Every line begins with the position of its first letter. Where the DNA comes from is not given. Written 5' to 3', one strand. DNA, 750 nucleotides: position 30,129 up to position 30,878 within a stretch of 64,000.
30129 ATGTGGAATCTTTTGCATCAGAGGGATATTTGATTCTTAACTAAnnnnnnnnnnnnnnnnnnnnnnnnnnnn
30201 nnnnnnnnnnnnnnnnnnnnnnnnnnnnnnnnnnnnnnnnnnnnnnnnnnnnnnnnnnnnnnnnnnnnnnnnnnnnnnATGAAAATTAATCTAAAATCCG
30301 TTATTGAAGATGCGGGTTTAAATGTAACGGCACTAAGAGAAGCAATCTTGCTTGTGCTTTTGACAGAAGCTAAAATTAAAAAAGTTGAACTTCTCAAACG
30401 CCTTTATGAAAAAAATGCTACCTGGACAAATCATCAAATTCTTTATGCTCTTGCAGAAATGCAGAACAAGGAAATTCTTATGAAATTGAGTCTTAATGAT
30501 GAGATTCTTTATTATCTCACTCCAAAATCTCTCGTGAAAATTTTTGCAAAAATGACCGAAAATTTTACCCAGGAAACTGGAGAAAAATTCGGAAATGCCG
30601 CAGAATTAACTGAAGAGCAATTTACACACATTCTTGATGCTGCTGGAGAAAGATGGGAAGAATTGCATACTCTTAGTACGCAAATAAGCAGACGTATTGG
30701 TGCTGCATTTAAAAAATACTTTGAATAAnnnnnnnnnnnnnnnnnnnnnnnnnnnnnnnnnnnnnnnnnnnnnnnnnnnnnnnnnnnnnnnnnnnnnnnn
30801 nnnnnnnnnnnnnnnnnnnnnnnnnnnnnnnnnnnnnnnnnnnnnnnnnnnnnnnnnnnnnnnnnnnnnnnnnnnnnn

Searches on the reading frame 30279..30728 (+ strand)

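Call 33: search_protein_families(library=pfam, proteins=[window:30279-30728:+], max_evalue=1)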
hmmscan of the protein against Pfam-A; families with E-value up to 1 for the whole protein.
window:30279-30728:+ (149 aa): 3 families
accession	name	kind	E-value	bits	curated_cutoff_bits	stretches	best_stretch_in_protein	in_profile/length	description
PF11128.13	Nucleocap_ssRNA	-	0.028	14.6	25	1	15-91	82-159/179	Plant viral coat protein nucleocapsid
PF23725.1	Dredd_N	-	0.055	13.8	27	1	25-77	42-94/100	Caspase-8, N-terminal domain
PF08013.17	GatZ_KbaZ-like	-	0.055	12.6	26.7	1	38-100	316-374/420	D-tagatose-1,6-bisphosphate aldolase subunit GatZ/KbaZ-like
